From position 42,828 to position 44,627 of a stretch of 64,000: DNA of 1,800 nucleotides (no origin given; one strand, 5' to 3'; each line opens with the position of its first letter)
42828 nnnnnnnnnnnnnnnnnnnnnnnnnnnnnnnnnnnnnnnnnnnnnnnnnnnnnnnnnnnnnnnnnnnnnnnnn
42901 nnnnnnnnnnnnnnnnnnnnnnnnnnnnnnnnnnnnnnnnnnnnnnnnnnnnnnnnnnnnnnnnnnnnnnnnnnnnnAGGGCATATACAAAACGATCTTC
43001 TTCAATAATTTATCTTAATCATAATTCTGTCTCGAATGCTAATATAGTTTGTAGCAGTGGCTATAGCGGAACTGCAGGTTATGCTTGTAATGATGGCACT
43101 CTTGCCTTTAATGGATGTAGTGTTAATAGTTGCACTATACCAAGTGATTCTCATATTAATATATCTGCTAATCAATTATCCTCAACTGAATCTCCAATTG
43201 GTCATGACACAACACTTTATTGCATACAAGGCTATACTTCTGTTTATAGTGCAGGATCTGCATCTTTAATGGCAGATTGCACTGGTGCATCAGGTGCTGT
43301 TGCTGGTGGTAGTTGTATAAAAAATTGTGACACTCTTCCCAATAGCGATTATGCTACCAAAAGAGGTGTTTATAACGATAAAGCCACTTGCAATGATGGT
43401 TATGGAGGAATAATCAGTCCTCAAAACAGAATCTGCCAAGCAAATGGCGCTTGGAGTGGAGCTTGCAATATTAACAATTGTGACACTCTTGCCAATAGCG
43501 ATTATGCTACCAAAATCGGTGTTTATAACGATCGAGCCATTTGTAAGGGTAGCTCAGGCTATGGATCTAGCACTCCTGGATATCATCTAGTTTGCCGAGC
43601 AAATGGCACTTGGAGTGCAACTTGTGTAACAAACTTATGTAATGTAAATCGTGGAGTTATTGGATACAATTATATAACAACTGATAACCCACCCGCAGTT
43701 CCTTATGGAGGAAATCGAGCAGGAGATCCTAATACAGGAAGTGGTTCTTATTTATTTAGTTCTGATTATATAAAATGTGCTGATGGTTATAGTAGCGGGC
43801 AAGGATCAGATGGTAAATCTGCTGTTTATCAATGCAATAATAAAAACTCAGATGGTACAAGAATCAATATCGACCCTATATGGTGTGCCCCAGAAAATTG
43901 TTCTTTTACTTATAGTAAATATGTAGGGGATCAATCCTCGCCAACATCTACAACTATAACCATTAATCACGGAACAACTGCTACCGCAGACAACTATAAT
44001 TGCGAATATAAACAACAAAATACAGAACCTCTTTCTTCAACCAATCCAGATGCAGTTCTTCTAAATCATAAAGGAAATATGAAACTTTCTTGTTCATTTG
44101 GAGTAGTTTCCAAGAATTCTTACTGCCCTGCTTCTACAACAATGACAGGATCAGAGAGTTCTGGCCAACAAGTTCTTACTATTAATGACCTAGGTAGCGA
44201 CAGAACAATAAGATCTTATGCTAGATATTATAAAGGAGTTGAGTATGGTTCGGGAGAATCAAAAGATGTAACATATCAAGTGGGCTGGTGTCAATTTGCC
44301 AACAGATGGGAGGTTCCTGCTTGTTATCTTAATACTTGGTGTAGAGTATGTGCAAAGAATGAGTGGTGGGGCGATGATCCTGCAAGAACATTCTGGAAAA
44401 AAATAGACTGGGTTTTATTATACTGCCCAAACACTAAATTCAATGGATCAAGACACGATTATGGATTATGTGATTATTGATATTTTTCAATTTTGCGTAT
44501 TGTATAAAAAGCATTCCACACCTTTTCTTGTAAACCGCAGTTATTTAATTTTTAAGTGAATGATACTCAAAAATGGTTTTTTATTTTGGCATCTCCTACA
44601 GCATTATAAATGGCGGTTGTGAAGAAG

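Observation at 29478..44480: Uninterrupted 15-kb gene encoding a 5000-aa cysteine-rich, membrane-anchored giant protein of no recognisable giant-protein class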

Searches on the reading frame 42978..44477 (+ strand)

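Call 48: search_protein_families(library=pfam, proteins=[window:42978-44477:+], max_evalue=1)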
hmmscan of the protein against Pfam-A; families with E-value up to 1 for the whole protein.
window:42978-44477:+ (500 aa): 1 family
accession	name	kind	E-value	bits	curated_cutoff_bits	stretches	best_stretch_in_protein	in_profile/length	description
PF00084.26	Sushi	-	0.00015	22.5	20.7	1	136-162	27-52/56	Sushi repeat (SCR repeat)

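Call 89: search_protein_families(library=ncbifam, proteins=[window:42978-44477:+], max_evalue=0.1)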
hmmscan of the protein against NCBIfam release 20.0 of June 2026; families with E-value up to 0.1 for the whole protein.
window:42978-44477:+ (500 aa): 0 families

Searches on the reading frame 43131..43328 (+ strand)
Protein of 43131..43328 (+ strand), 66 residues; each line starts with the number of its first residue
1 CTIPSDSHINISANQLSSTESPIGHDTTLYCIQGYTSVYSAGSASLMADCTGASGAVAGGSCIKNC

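Call 39: search_protein_families(library=pfam, proteins=[window:43131-43328:+], max_evalue=10)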
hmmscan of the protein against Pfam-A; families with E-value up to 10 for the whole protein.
seq(66 aa): 1 family
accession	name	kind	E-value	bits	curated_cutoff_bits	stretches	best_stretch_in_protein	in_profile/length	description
PF00084.26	Sushi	-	0.056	14.3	20.7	1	1-38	1-36/56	Sushi repeat (SCR repeat)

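Call 60: search_solved_structures(query=A5, max_evalue=10, show_alignments=2)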
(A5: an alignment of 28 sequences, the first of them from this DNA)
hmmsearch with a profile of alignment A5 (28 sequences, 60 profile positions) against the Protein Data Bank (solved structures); distinct sequences matched with E-value up to 10: 38.
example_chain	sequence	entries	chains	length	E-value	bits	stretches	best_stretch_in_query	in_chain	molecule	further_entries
7kg4_A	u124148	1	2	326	0.00033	24.3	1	1-54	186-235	Beta-2-glycoprotein 1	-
2yby_A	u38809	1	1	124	0.00094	22.9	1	26-53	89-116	COMPLEMENT FACTOR H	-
3o8e_B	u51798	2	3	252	0.0017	22.1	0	30-54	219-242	Membrane cofactor protein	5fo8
2qy0_A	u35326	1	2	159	0.0021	21.8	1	31-54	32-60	Complement C1r subcomponent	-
7mzt_A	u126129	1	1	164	0.0029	21.3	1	31-54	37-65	Complement C1r subcomponent heavy chain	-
5jpm_G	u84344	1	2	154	0.0053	20.5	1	30-58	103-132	Mannan-binding lectin serine protease 2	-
1qub_A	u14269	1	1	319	0.0065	20.2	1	1-54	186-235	PROTEIN (human beta2-Glycoprotein I)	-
6v06_A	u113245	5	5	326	0.0074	20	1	1-54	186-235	Beta-2-glycoprotein 1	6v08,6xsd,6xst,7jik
1c1z_A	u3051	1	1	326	0.0075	20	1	1-54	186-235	BETA2-GLYCOPROTEIN-I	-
6v09_A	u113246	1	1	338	0.009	19.7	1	1-54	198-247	Beta-2-glycoprotein 1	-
1ntj_A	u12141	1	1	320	0.016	19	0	30-48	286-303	complement receptor related protein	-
2rlq_A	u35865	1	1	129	0.026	18.2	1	30-54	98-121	Complement factor H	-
3gov_A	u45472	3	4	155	0.051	17.3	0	1-55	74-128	MASP-1 | Mannan-binding lectin serine protease 1 heavy chain | Mannan-binding lectin serine protease 1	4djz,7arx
9n1z_B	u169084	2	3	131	0.067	17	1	22-55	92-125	Complement factor H-related protein 2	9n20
1zjk_A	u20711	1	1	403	0.076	16.8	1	30-58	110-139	Mannan-binding lectin serine protease 2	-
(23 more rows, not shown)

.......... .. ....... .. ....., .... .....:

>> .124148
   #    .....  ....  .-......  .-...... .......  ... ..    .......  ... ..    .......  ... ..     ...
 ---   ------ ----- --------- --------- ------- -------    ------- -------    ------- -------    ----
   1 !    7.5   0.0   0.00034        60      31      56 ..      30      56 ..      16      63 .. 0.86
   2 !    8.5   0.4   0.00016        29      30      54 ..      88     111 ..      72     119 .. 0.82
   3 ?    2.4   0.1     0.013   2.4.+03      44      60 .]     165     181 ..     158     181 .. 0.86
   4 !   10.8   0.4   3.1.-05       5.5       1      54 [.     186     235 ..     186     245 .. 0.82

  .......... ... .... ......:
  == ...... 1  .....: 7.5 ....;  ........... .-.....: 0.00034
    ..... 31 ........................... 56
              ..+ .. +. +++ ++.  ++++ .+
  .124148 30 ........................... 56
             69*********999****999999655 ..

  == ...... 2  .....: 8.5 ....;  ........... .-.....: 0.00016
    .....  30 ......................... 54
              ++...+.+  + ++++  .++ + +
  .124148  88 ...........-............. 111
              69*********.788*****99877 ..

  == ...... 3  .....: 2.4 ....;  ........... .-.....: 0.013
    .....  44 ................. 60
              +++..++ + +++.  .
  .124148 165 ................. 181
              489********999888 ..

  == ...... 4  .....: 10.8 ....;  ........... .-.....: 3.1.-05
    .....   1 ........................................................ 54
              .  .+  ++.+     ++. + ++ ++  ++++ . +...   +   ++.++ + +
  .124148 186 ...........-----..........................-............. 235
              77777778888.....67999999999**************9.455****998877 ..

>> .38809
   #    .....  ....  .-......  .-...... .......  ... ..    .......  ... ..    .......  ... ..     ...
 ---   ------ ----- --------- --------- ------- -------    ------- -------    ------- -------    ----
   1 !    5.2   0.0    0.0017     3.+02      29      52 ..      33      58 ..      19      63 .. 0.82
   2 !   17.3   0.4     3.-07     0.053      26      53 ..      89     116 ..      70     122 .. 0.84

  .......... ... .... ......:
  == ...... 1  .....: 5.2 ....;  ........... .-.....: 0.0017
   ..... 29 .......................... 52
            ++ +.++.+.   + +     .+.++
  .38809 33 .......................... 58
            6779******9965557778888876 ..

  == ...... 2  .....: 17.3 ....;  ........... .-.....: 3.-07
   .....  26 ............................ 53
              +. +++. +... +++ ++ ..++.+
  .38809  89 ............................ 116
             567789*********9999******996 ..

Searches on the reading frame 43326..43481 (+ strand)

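Call 39: search_protein_families(library=pfam, proteins=[window:43326-43481:+], max_evalue=10)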
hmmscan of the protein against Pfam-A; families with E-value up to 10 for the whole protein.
seq(52 aa): 2 families
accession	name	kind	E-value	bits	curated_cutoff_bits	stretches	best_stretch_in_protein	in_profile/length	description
PF00084.26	Sushi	-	0.0044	17.8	20.7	1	20-46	27-52/56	Sushi repeat (SCR repeat)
PF21795.3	JAG1-like_EGF2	-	0.53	10.8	27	1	21-29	12-20/25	Protein jagged-1-like, atypical EGF2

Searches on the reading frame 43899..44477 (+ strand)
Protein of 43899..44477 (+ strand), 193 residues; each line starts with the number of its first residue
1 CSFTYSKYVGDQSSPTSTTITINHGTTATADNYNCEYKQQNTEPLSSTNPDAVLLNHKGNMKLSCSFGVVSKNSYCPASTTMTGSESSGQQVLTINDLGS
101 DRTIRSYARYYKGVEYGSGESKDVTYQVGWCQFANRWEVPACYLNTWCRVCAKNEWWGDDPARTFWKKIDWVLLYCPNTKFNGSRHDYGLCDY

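Call 85: search_protein_families(library=pfam, proteins=[window:43899-44477:+], max_evalue=0.05)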
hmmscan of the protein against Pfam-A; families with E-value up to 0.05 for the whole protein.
window:43899-44477:+ (193 aa): 0 families
